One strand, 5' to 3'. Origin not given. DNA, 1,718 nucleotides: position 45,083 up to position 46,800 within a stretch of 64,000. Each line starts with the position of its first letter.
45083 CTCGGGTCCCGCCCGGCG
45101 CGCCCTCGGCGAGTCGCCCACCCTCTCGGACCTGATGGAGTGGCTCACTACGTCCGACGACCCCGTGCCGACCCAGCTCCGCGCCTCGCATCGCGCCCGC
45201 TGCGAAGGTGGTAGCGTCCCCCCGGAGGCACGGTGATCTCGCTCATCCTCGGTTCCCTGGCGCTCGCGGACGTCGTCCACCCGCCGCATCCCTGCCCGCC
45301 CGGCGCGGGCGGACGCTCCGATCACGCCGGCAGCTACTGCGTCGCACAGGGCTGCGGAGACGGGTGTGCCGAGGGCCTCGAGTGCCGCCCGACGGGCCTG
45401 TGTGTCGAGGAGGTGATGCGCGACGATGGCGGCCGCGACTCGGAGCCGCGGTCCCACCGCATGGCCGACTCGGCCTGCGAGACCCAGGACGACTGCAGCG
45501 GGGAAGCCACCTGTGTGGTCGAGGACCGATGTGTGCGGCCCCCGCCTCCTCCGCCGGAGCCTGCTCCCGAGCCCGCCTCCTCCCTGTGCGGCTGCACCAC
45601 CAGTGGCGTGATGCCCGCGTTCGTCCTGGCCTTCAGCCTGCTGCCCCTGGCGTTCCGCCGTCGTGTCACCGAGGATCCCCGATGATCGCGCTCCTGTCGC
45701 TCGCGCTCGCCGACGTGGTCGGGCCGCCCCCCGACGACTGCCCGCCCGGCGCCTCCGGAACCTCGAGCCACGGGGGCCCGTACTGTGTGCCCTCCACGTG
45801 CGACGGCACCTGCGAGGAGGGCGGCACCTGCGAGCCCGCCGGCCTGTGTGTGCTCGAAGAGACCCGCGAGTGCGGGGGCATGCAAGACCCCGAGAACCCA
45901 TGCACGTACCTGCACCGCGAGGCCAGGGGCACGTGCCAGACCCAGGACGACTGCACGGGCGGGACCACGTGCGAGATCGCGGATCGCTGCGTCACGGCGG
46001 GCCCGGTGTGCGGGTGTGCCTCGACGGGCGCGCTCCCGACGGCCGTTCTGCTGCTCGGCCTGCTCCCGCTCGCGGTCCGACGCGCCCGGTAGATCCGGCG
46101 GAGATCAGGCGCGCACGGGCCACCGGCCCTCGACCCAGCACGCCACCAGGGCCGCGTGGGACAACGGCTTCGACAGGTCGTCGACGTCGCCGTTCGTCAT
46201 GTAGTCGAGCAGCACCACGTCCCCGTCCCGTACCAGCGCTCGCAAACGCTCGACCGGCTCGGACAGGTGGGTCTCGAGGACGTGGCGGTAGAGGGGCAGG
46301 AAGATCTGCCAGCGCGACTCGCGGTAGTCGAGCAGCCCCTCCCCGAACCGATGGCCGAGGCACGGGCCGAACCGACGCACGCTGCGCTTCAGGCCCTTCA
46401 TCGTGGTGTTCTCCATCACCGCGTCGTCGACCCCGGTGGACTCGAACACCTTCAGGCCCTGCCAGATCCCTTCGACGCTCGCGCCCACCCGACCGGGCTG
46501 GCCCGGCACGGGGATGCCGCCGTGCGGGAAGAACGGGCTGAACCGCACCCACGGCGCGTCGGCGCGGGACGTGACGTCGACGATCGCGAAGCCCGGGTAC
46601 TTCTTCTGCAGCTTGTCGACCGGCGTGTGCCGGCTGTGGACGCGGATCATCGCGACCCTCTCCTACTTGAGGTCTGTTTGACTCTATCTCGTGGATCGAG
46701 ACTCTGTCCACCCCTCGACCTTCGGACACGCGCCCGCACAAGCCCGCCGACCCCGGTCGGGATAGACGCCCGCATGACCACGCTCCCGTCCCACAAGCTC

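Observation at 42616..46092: ClC channel translationally coupled to a lipoprotein and two paralogous Cys-rich MYXO-CTERM mini-proteins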

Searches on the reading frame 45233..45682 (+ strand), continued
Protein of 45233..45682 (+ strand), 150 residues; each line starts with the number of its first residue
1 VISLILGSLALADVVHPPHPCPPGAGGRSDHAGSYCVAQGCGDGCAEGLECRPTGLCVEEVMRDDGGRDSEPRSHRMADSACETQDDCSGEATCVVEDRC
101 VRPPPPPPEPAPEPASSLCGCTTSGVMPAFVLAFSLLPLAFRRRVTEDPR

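Call 73: find_encoding_contigs(protein=P0036, flank=6000, max_places=3)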
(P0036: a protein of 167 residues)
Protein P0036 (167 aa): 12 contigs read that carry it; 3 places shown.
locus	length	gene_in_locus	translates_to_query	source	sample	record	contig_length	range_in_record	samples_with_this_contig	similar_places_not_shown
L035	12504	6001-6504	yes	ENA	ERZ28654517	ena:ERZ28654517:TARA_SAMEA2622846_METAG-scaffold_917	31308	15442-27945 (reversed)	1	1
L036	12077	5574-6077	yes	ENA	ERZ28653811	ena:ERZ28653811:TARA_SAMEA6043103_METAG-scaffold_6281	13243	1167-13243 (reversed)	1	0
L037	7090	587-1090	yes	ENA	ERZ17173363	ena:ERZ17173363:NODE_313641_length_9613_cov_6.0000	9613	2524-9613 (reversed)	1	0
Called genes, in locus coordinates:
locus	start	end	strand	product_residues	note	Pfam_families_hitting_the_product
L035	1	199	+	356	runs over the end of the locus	-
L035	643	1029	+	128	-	-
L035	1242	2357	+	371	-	PF07719:TPR_2 (faint), PF13374:TPR_10 (faint), PF13424:TPR_12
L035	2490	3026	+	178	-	-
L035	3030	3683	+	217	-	PF00302:CAT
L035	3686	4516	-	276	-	-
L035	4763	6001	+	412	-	PF00696:AA_kinase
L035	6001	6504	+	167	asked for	-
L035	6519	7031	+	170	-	-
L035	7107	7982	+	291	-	PF14247:DUF4344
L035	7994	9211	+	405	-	-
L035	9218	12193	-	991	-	PF13229:Beta_helix (faint)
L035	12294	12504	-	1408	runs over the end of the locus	PF00069:Pkinase, PF07714:PK_Tyr_Ser-Thr, PF13191:AAA_16, PF13176:TPR_7 (faint), PF00515:TPR_1 (faint), PF07719:TPR_2 (faint), PF13181:TPR_8 (faint), PF13424:TPR_12, +1 more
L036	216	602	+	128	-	-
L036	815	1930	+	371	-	PF07719:TPR_2 (faint), PF13374:TPR_10 (faint), PF13424:TPR_12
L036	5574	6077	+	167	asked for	-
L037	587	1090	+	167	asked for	-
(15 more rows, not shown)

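Call 77: find_encoding_contigs(protein=P0001, flank=10000, max_places=2)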
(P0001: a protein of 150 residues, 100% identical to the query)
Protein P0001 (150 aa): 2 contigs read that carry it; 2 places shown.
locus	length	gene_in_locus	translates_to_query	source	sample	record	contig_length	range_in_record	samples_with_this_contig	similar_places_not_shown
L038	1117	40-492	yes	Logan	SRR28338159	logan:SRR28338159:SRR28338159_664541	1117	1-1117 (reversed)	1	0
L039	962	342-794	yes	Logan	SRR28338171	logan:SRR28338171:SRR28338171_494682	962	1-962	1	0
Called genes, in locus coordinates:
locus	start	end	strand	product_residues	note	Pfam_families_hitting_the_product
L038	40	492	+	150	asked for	-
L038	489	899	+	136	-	-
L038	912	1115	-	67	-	?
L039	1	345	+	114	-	?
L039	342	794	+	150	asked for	-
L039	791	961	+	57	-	?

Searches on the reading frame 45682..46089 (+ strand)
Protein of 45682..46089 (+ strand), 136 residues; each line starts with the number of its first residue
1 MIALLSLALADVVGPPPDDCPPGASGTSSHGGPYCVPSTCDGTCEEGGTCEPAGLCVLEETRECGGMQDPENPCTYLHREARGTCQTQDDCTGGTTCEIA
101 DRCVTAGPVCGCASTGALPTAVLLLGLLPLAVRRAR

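Call 3: search_protein_families(library=pfam, proteins=[window:45682-46089:+], max_evalue=1)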
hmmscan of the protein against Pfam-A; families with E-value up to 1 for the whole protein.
window:45682-46089:+ (136 aa): 0 families

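Call 4: search_protein_families(library=ncbifam, proteins=[window:45682-46089:+], max_evalue=1)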
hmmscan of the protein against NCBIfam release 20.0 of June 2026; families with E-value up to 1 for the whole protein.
window:45682-46089:+ (136 aa): 1 family
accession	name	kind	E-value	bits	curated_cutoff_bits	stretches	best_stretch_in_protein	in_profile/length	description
TIGR03901.2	MYXO-CTERM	domain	0.074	13.4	20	1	110-136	4-33/34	MYXO-CTERM sorting domain-containing protein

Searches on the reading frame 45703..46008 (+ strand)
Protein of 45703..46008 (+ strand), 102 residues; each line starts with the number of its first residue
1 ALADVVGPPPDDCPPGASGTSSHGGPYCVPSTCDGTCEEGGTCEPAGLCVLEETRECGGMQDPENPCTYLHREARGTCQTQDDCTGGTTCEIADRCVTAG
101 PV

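Call 33: find_related_loci(query=A5, collection=genome_contigs, flank=6000)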
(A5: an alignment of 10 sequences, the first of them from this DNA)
Query A5 (102 aa) in genome_contigs; peptide patterns used: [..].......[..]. (x = any residue, [..] = any of these).
133 stretches matched a pattern; 16 encode a relative of the query (tblastn E <= 1e-3); 16 distinct loci.
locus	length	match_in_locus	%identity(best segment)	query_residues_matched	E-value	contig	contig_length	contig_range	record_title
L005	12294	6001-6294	45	1-97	6e-19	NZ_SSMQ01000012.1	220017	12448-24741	Polyangium fumosum strain DSM 14668 Scaffold12_1, whole genome shotgun sequence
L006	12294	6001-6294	44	1-97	1e-17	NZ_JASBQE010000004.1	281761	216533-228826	Polyangium sp. 15x6 NODE_4_length_281761_cov_16.247349, whole genome shotgun sequence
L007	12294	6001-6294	44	1-97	9e-18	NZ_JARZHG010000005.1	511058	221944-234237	Polyangium sp. y55x31 NODE_5_length_511058_cov_17.429359, whole genome shotgun sequence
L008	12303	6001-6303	43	1-100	1e-16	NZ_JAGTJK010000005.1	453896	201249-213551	Polyangium jinanense strain SDU13 Scaffold5, whole genome shotgun sequence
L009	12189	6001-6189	49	1-65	9e-16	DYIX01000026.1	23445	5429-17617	MAG TPA_asm: Haliangium ochraceum isolate FI88_72_8 Afr_mines_FI88_806_length_23445_cov_2_628003, whole genome shotgun s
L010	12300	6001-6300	41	1-99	1e-15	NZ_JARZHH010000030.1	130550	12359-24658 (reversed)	Polyangium sp. 6x1 NODE_30_length_130550_cov_22.780284, whole genome shotgun sequence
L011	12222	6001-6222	47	4-77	2e-14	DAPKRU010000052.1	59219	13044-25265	MAG TPA_asm: Polyangiaceae bacterium LLY-WYZ-15_(1-7) isolate LLY-WYZ-15_3 k141_752681, whole genome shotgun sequence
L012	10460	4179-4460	45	1-97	4e-13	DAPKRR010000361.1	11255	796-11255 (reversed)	MAG TPA_asm: Sandaracinaceae bacterium LLY-WYZ-13_1 k141_1620123, whole genome shotgun sequence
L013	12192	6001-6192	48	1-64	4e-12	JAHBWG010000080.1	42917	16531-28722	MAG: Sandaracinaceae bacterium isolate ACE_MYX11 MYX11_80, whole genome shotgun sequence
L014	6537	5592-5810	44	1-71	2e-11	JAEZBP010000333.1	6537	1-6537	MAG: Proteobacteria bacterium isolate OH_CBrB_201 k127_2030666, whole genome shotgun sequence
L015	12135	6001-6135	56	1-43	2e-10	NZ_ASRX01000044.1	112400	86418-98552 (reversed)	Chondromyces apiculatus DSM 436 contig44, whole genome shotgun sequence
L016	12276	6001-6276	38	1-97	5e-10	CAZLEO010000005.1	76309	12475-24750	MAG TPA_asm: uncultured Rickettsiales bacterium isolate SRP077602_co5_403 genome assembly, contig: NODE_1342_length_7630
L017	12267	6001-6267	37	4-97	8e-10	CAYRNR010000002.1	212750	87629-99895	MAG TPA_asm: uncultured Rickettsiales bacterium isolate SRP167671_co1_47 genome assembly, contig: NODE_26_length_212750_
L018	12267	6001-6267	40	1-90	2e-9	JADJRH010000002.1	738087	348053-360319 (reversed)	MAG: Polyangiaceae bacterium isolate Fred_18-Q3-R57-64_MAXAC.407 tig00003997-10-7377910, whole genome shotgun sequence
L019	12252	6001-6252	43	1-94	2e-6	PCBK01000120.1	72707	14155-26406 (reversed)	MAG: Deltaproteobacteria bacterium isolate NP119 MHASMcontig_1089649, whole genome shotgun sequence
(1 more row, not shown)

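Call 64: find_related_loci(query=A5, collection=metagenome_contigs, flank=6000)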
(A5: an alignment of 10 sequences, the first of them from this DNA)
Query A5 (102 aa) in metagenome_contigs; peptide patterns used: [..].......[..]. (x = any residue, [..] = any of these).
132 stretches matched a pattern; 12 encode a relative of the query (tblastn E <= 1e-3); 12 distinct loci.
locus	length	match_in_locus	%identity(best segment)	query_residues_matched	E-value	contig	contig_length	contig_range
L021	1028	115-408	49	1-97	6e-20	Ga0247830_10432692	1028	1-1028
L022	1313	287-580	45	1-97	2e-18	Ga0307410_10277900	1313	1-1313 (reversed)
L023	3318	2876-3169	45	1-97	9e-18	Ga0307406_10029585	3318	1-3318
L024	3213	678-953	48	3-97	6e-17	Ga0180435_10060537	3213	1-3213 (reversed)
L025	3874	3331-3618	42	1-100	1e-16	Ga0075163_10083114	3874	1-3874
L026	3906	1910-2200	43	1-86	3e-15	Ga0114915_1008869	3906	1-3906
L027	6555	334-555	47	4-77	5e-15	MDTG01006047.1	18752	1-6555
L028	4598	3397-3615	48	1-71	2e-13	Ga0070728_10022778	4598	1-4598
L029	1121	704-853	52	3-50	4e-11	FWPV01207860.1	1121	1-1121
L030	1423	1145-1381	40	1-78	1e-9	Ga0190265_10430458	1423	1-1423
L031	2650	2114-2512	28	1-96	5e-8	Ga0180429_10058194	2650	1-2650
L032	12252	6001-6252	43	1-94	4e-7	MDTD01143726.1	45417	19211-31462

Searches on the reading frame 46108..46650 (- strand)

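Call 25: search_protein_families(library=pfam, proteins=[window:46108-46650:-], max_evalue=0.01)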
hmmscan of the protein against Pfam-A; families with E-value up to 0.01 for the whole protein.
window:46108-46650:- (181 aa): 1 family
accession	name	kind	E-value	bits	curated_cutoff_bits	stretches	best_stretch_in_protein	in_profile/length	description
PF22075.2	DUF6939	-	1e-69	233.9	27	1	7-169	2-167/167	Family of unknown function (DUF6939)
